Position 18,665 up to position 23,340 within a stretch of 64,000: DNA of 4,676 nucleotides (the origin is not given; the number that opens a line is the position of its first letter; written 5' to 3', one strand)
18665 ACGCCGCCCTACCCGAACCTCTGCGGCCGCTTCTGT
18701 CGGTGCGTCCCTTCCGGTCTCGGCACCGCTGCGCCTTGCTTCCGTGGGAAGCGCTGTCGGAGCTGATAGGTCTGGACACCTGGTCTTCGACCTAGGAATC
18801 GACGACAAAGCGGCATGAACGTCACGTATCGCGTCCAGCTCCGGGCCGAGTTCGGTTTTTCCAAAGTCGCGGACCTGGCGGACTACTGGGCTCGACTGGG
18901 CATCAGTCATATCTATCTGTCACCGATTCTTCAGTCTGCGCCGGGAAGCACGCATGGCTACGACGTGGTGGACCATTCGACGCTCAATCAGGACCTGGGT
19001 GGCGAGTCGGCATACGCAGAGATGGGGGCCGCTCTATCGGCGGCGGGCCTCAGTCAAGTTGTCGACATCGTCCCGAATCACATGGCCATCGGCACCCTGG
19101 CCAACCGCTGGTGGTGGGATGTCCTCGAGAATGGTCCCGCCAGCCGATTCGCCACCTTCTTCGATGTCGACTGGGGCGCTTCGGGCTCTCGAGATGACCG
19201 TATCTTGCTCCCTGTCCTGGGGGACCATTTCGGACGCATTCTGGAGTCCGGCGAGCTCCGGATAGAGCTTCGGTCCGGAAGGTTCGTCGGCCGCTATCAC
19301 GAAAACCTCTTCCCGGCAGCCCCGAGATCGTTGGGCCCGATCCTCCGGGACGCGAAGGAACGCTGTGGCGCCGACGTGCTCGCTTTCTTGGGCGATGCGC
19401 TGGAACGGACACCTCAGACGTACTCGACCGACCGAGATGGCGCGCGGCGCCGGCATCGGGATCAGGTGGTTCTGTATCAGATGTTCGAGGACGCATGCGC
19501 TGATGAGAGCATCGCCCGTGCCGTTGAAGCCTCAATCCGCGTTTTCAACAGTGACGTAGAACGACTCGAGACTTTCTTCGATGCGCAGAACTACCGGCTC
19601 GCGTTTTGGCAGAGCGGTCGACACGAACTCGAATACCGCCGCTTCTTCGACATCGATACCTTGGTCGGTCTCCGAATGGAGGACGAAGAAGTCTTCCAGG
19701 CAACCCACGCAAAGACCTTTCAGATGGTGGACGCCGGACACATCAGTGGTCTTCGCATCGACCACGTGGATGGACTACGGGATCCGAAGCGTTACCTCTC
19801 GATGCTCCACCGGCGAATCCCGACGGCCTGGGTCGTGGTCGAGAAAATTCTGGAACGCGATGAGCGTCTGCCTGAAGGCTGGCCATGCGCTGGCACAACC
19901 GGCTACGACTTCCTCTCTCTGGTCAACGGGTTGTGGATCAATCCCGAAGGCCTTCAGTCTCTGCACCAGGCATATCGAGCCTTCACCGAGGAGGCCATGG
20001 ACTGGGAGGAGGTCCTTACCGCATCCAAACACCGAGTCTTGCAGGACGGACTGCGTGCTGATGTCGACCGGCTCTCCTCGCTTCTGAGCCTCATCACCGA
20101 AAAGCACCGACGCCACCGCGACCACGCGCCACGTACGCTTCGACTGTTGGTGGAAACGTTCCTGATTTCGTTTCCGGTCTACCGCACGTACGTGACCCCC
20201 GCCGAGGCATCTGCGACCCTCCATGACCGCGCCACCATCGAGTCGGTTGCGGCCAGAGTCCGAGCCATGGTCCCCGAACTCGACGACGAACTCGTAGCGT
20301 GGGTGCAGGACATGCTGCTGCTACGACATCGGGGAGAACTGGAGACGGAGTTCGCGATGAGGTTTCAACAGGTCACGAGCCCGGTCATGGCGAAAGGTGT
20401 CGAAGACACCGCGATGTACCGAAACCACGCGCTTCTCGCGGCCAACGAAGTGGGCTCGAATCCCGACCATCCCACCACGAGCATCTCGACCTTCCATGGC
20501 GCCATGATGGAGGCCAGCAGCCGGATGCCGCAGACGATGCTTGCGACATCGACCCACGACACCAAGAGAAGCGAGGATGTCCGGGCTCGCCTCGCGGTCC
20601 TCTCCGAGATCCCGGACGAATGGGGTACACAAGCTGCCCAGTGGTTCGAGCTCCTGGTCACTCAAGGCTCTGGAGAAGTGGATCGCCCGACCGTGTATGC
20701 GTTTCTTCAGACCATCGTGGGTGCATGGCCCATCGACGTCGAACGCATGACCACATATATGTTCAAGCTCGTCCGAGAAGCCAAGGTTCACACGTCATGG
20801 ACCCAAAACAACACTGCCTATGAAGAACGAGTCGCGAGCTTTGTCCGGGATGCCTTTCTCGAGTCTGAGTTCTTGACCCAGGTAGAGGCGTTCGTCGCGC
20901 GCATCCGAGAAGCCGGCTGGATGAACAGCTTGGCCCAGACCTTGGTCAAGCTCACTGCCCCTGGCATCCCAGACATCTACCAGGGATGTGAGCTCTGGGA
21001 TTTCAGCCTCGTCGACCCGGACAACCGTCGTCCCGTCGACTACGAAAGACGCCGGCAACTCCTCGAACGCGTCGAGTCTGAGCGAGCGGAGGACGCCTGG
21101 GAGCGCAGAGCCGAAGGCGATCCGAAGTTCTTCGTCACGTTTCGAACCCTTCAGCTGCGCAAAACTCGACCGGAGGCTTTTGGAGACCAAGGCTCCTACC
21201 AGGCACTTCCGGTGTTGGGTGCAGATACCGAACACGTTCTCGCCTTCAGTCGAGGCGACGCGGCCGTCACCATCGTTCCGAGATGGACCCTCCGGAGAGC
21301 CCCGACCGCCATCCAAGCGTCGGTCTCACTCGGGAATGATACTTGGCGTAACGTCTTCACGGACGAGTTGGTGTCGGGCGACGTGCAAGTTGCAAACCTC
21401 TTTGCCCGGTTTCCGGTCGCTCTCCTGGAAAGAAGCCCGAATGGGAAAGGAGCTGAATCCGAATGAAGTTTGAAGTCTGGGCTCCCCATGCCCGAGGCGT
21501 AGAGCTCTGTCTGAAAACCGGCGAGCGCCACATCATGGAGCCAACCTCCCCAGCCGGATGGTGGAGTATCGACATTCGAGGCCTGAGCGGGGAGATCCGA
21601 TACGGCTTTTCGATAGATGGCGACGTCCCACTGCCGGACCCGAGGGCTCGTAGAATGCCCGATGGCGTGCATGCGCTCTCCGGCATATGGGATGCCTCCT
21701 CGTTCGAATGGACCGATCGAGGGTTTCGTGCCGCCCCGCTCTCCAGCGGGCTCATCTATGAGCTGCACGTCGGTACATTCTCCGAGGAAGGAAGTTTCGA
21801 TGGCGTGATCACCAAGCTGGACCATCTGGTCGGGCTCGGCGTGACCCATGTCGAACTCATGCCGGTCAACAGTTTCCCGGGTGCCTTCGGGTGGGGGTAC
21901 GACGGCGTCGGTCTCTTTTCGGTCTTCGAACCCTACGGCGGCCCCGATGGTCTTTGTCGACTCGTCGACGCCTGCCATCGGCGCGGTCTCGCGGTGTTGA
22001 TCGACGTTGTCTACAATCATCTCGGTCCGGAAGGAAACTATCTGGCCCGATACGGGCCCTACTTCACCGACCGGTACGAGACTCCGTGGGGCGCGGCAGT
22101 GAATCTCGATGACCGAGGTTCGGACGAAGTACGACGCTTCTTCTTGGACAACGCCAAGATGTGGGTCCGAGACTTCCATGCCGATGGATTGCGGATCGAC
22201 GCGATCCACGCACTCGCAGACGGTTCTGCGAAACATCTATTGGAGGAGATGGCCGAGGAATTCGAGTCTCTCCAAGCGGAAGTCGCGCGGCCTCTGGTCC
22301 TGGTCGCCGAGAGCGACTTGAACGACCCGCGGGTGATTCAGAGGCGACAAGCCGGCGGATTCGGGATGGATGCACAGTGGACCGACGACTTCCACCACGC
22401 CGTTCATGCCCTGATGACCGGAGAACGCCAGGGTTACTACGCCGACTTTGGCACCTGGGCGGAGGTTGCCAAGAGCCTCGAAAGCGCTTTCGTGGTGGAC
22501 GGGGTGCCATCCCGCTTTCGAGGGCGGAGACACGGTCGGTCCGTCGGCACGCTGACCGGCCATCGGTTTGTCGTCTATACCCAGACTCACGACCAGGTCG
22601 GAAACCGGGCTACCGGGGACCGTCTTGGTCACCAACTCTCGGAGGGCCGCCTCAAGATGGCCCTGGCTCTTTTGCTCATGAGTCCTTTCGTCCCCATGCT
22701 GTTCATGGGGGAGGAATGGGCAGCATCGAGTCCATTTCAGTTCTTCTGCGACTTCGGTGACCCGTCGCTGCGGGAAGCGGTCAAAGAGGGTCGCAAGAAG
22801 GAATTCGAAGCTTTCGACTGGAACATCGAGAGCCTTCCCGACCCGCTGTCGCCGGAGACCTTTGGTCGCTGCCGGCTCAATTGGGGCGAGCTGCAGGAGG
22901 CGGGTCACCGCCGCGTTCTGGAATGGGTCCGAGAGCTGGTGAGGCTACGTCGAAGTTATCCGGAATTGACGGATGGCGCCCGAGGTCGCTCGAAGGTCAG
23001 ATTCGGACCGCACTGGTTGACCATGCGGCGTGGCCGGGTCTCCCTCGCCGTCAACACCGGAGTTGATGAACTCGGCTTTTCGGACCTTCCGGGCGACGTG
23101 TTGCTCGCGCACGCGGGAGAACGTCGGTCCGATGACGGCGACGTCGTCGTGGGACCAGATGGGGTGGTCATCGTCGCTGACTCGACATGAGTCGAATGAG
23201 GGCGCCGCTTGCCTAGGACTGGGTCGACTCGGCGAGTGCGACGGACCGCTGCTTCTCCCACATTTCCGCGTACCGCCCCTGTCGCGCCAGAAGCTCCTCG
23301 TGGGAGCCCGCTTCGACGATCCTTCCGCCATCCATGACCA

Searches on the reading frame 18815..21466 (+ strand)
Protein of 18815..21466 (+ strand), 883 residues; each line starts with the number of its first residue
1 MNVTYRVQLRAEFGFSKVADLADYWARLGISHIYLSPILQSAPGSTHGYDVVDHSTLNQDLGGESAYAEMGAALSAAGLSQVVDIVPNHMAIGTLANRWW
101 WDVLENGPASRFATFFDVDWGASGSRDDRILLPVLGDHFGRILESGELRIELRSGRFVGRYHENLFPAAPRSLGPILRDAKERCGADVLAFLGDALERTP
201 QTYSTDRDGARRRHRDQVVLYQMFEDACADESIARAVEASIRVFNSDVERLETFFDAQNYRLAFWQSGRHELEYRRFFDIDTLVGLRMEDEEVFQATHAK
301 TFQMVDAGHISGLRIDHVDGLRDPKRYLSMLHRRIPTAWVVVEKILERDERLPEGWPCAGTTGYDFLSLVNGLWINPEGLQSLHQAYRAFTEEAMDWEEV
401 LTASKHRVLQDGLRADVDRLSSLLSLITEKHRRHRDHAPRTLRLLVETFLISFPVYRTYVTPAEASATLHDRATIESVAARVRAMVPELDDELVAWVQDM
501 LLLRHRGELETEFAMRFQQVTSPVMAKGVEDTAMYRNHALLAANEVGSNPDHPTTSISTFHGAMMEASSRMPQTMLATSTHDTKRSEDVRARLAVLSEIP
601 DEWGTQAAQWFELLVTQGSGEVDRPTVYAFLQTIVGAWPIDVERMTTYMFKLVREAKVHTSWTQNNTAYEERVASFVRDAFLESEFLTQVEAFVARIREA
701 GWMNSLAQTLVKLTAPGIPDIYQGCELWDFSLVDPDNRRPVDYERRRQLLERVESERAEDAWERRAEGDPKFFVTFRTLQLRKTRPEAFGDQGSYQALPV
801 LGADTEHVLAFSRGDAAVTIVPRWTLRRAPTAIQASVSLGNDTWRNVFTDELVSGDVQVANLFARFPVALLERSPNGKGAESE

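Call 4: search_protein_families(library=pfam, proteins=[window:18815-21466:+])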
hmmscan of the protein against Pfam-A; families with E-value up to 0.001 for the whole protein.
window:18815-21466:+ (883 aa): 1 family
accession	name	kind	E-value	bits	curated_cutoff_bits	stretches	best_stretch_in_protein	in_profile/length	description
PF00128.31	Alpha-amylase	-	3.4e-14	53.4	22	1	20-91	23-93/446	Alpha amylase, catalytic domain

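Call 8: search_protein_families(library=ncbifam, proteins=[window:18815-21466:+])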
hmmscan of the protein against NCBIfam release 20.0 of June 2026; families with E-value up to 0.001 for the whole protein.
window:18815-21466:+ (883 aa): 16 families
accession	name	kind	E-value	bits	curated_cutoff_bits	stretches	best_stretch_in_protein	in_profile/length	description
TIGR02401.1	trehalose_TreY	equivalog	3.3e-279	928.7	498.65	1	2-872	2-837/838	malto-oligosyltrehalose synthase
NF011077.0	PRK14507.1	equivalog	4.2e-249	829.9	2148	1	3-874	745-1691/1693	malto-oligosyltrehalose synthase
NF011087.0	PRK14511.1-5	equivalog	4.3e-233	776.2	1556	2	338-847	405-945/996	malto-oligosyltrehalose synthase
NF011085.0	PRK14511.1-2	equivalog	4.8e-212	706.6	1312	1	2-871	5-870/873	malto-oligosyltrehalose synthase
NF011088.0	PRK14511.1-6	equivalog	9.4e-198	659.5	1877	2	338-871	428-1006/1009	malto-oligosyltrehalose synthase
NF011086.0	PRK14511.1-3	equivalog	8.2e-193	643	1411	1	3-831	6-864/924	malto-oligosyltrehalose synthase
NF011084.0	PRK14511.1-1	equivalog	1.8e-139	466.6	1021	2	250-871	181-723/728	malto-oligosyltrehalose synthase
NF008051.0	PRK10785.1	equivalog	2.8e-12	45.6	568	1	21-91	184-252/607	maltodextrin glucosidase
NF041090.1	Cyc-maltodext_AglB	equivalog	1.3e-11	44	540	1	18-100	67-144/470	cyclomaltodextrinase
NF041321.1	Alpha-amyl_MalA_Halo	equivalog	2.1e-10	39.7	875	1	12-116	278-377/666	alpha-amylase MalA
TIGR02403.1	trehalose_treC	equivalog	1.7e-07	30.3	799.05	1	20-115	31-120/544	alpha,alpha-phosphotrehalase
NF011083.0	PRK14510.1-2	equivalog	3.1e-06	24.9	1322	1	23-89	230-294/1186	bifunctional glycogen debranching protein GlgX/4-alpha-glucanotransferase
TIGR02456.1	treS_nterm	equivalog_domain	2.5e-05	23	678.35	1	22-92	34-103/539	maltose alpha-D-glucosyltransferase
TIGR02402.1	trehalose_TreZ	equivalog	4.1e-05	22.1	538.8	1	14-90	110-186/545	malto-oligosyltrehalose trehalohydrolase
NF008183.0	PRK10933.1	subfamily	0.00015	20.6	535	1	18-104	35-117/551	alpha,alpha-phosphotrehalase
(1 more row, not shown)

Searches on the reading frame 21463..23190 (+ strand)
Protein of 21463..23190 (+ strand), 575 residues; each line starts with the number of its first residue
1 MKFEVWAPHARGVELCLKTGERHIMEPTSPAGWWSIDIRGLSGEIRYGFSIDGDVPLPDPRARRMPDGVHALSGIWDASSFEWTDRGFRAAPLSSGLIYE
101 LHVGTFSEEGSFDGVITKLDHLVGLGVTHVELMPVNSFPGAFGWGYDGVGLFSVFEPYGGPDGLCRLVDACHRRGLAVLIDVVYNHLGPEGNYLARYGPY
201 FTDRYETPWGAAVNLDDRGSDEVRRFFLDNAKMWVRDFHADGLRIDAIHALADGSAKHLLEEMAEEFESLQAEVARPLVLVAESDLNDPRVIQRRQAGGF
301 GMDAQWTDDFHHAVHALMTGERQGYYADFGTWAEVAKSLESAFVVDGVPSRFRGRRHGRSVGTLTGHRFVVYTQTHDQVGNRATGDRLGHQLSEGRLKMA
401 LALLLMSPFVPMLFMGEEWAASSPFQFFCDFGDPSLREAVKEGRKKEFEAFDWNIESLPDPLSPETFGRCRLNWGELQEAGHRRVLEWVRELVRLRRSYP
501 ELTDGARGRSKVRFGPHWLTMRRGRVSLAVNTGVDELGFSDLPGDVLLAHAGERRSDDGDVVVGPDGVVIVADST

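Call 4: search_protein_families(library=pfam, proteins=[window:21463-23190:+])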
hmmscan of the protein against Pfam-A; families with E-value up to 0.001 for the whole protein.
window:21463-23190:+ (575 aa): 3 families
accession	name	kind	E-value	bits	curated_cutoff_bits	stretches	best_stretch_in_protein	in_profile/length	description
PF00128.31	Alpha-amylase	-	1.3e-20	74.5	22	1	107-194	13-99/446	Alpha amylase, catalytic domain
PF11941.14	DUF3459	-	1.1e-08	35.8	22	1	488-570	1-89/90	Domain of unknown function (DUF3459)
PF02922.24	CBM_48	-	5e-06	27.2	22.4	1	2-53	14-70/83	Carbohydrate-binding module 48 (Isoamylase N-terminal domain)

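Call 8: search_protein_families(library=ncbifam, proteins=[window:21463-23190:+])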
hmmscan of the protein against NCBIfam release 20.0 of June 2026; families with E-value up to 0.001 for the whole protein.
window:21463-23190:+ (575 aa): 33 families (the best 25 are shown)
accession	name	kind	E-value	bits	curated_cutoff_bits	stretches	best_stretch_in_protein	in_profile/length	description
TIGR02402.1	trehalose_TreZ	equivalog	8.7e-215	714.1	538.8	1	2-531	2-536/545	malto-oligosyltrehalose trehalohydrolase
NF008967.0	PRK12313.1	equivalog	7.9e-40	136.8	577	1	2-251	41-314/633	1,4-alpha-glucan branching protein GlgB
NF003811.1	PRK05402.1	equivalog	1.3e-39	136.2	741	1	2-250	32-305/619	1,4-alpha-glucan branching protein GlgB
TIGR01515.1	branching_enzym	equivalog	6.9e-32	110.8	463.95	1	2-251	31-295/607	1,4-alpha-glucan branching enzyme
NF009221.0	PRK12568.1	equivalog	5.2e-27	94.2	1270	1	2-250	156-427/745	1,4-alpha-glucan branching enzyme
NF011293.0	PRK14705.1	equivalog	2.8e-22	78.2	2376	1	3-250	642-908/1224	1,4-alpha-glucan branching enzyme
NF011294.0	PRK14706.1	equivalog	1.2e-20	73.3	1284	1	31-251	76-314/642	1,4-alpha-glucan branching enzyme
TIGR02100.1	glgX_debranch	equivalog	4.6e-20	71.2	640.9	1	79-321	138-413/688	glycogen debranching protein GlgX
TIGR02104.1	pulA_typeI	equivalog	7.4e-16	57.3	504.5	1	113-249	164-322/605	type I pullulanase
NF041321.1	Alpha-amyl_MalA_Halo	equivalog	7.6e-15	54.3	875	1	97-261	261-440/666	alpha-amylase MalA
TIGR02401.1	trehalose_TreY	equivalog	2.3e-12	46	498.65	1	111-190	14-93/838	malto-oligosyltrehalose synthase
TIGR02456.1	treS_nterm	equivalog_domain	2.5e-11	42.8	678.35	1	96-190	6-104/539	maltose alpha-D-glucosyltransferase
NF008051.0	PRK10785.1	equivalog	1e-10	40.4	568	1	110-197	176-261/607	maltodextrin glucosidase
NF041090.1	Cyc-maltodext_AglB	equivalog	1.6e-10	40.4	540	1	110-198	62-148/470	cyclomaltodextrinase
NF011084.0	PRK14511.1-1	equivalog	1.5e-09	37.1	1021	1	111-187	15-91/728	malto-oligosyltrehalose synthase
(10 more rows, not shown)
